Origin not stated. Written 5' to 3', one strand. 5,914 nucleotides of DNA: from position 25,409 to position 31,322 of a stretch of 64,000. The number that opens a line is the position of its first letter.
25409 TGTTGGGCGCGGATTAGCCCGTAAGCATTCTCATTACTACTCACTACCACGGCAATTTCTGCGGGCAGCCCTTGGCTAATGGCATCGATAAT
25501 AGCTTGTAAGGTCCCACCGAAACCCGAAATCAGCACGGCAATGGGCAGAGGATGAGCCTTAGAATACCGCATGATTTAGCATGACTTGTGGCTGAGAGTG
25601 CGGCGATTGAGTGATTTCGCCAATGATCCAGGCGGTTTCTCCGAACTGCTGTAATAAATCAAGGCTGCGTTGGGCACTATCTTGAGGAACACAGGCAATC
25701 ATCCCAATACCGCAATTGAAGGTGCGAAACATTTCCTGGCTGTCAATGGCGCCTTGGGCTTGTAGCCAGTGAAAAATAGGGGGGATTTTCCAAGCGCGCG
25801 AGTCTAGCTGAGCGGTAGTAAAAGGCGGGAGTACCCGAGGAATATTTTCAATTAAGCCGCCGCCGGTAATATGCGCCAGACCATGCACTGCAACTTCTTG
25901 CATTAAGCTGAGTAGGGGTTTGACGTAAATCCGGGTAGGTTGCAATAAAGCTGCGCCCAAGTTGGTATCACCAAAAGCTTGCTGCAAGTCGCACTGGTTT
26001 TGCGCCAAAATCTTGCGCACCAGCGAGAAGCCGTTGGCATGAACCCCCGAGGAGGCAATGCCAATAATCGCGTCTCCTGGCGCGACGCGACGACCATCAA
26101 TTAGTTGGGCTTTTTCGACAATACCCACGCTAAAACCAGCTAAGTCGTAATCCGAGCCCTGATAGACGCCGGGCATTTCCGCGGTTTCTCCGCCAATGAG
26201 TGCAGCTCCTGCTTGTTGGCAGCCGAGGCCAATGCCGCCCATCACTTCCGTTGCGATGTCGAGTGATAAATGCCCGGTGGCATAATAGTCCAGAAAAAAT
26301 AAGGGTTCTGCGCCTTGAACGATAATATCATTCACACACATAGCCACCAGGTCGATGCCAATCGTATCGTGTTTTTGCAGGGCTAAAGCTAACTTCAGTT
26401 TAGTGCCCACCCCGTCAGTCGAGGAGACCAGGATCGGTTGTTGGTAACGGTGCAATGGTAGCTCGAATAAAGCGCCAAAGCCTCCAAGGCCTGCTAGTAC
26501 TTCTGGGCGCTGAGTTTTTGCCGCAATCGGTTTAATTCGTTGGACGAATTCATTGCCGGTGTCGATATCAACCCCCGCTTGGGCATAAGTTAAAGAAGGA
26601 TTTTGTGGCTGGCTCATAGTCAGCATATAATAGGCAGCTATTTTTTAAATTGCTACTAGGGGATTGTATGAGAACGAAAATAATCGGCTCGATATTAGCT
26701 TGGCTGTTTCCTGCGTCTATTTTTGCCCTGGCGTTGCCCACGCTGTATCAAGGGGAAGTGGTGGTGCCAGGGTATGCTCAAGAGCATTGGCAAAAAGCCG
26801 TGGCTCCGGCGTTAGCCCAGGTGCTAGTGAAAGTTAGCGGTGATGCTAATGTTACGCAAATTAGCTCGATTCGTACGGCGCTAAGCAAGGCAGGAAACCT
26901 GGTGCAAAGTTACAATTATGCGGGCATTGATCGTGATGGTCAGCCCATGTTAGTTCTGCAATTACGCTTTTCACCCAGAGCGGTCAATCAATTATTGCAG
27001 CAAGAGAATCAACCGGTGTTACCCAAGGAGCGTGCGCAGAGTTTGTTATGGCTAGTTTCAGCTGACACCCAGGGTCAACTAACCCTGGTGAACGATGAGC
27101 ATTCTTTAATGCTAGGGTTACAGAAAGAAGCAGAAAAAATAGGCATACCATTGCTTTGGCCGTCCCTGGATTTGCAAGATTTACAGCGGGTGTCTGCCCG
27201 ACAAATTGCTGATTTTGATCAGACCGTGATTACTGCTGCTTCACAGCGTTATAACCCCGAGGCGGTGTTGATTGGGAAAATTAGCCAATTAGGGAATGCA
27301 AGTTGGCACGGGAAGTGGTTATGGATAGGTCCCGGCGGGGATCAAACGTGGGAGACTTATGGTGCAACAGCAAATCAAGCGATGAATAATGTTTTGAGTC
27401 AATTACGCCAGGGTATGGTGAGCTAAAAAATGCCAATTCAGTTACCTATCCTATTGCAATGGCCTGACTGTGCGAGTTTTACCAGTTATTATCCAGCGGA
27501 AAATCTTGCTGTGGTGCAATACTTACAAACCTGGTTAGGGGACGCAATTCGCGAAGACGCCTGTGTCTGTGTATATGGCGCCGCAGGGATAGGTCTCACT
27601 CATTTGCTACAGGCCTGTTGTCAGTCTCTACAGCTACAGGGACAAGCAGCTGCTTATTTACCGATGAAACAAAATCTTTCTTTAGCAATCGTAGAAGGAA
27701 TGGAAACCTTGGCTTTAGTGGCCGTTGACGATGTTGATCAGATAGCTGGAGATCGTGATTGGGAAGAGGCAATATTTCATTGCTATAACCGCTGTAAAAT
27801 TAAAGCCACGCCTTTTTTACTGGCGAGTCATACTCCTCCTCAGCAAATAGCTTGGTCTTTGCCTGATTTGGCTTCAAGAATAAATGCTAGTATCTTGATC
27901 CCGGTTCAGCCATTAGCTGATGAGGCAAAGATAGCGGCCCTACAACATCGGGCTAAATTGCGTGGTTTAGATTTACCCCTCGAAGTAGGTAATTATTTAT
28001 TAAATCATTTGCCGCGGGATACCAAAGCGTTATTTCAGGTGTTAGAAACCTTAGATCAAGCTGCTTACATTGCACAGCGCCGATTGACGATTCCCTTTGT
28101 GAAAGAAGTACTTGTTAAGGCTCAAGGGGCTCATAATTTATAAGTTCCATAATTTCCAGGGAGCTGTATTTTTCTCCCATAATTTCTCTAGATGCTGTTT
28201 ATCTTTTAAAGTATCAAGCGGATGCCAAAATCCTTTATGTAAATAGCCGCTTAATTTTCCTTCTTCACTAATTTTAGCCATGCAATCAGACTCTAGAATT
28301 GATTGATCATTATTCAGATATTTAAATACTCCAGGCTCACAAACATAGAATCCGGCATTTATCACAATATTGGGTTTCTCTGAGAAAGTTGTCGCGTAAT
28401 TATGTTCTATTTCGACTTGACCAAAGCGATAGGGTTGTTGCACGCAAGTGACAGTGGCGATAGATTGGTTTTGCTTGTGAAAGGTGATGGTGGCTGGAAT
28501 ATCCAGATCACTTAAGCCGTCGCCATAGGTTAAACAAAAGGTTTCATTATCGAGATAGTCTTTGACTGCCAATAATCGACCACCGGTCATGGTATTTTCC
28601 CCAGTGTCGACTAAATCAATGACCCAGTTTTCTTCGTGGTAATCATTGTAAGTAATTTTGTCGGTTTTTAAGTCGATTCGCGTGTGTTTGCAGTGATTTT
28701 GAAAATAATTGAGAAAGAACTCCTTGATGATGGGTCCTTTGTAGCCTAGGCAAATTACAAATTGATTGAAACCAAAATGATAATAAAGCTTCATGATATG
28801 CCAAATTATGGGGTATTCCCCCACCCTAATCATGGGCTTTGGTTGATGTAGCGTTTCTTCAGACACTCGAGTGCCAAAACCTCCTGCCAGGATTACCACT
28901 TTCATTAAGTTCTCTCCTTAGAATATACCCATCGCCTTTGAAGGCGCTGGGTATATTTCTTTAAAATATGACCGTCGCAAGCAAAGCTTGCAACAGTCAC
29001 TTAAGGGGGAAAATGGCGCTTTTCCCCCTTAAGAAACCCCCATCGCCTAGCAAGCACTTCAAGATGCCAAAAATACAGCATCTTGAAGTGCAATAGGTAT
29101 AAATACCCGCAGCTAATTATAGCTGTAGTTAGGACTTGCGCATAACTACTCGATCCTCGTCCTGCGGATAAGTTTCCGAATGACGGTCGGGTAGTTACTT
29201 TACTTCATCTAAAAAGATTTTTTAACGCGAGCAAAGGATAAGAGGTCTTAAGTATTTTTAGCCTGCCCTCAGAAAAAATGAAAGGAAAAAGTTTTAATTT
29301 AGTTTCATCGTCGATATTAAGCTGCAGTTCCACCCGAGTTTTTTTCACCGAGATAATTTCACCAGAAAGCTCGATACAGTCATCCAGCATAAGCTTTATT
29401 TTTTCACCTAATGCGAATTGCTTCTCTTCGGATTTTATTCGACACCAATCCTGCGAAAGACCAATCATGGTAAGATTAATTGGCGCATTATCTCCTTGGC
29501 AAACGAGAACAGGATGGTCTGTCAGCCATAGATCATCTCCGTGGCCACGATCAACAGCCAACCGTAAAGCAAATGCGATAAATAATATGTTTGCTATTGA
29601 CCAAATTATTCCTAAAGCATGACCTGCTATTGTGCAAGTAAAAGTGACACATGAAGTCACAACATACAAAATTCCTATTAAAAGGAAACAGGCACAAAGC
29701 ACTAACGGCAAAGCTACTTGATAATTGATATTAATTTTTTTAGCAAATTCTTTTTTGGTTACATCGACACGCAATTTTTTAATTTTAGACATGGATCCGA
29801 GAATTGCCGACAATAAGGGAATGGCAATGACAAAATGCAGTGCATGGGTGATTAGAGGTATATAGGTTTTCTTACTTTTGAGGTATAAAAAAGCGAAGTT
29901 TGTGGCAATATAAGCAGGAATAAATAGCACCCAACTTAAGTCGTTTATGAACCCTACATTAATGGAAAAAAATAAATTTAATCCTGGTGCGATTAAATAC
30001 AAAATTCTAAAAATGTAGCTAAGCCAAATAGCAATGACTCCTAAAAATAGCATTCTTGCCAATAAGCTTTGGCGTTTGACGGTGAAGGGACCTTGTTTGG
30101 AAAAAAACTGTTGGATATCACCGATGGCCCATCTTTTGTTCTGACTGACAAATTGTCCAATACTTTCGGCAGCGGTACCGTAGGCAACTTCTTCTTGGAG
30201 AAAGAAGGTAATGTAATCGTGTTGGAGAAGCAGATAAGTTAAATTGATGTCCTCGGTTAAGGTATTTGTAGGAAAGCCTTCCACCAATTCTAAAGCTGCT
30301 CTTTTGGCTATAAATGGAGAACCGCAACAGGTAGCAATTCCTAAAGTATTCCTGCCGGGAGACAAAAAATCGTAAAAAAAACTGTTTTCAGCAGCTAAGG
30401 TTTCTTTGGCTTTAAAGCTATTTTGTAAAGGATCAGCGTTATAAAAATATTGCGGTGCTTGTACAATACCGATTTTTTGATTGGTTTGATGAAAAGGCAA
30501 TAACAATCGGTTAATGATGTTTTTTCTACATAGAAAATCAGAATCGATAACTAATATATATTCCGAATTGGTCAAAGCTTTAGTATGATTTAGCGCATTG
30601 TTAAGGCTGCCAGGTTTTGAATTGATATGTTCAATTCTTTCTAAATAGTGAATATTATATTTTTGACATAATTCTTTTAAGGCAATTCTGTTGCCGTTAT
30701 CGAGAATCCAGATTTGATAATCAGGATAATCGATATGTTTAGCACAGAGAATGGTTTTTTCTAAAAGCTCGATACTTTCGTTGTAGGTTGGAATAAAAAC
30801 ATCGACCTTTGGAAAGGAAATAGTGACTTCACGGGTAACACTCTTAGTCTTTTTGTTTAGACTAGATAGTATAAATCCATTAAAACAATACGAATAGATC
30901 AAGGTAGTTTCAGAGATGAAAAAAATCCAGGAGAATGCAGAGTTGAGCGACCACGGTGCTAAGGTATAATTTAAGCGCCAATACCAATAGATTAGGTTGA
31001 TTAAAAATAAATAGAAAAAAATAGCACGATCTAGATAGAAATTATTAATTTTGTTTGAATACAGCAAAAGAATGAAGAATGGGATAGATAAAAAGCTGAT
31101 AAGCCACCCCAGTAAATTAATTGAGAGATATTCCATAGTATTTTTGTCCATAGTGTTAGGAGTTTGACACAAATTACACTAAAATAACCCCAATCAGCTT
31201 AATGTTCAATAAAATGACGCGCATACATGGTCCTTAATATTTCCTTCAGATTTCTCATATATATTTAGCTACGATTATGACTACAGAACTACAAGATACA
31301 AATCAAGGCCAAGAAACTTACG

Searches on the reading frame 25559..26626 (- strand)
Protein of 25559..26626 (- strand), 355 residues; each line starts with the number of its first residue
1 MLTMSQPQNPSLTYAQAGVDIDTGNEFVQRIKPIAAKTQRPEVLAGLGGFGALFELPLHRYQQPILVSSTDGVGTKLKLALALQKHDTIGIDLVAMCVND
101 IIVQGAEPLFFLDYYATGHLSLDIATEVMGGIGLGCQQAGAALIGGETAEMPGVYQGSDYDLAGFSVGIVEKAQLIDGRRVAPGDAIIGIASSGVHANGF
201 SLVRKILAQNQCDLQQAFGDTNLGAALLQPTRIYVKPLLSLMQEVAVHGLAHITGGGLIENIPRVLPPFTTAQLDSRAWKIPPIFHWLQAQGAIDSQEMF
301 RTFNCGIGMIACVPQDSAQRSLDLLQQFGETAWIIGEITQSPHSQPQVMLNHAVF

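Call 70: search_protein_families(library=pfam, proteins=[window:25559-26626:-], max_evalue=0.00001)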
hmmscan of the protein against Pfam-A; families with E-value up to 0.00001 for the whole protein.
window:25559-26626:- (355 aa): 2 families
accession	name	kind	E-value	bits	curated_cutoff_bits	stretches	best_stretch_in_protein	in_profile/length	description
PF02769.27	AIRS_C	-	1.1e-39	136.6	23.1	1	183-347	2-154/156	AIR synthase related protein, C-terminal domain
PF00586.29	AIRS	-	3.1e-22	79.6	24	1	66-170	15-112/112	AIR synthase related protein, N-terminal domain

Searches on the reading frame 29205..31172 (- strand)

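Call 70: search_protein_families(library=pfam, proteins=[window:29205-31172:-], max_evalue=0.00001)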
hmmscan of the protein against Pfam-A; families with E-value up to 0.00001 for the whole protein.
window:29205-31172:- (655 aa): 5 families
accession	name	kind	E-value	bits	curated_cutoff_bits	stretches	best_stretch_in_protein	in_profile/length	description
PF00535.33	Glycos_transf_2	-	2.9e-17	63.5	23.3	1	125-295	2-165/168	Glycosyl transferase family 2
PF13641.12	Glyco_tranf_2_3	-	5.1e-16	59.8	27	1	121-350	1-229/230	Glycosyltransferase like family 2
PF13632.12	Glyco_trans_2_3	-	2e-14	54.3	27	1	205-403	1-196/198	Glycosyl transferase family group 2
PF13506.12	Glyco_transf_21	-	1.2e-08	35.1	21.7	1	190-349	19-173/174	Glycosyl transferase family 21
PF03552.20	Cellulose_synt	-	2.6e-08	33.4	24.7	0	304-403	421-525/722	Cellulose synthase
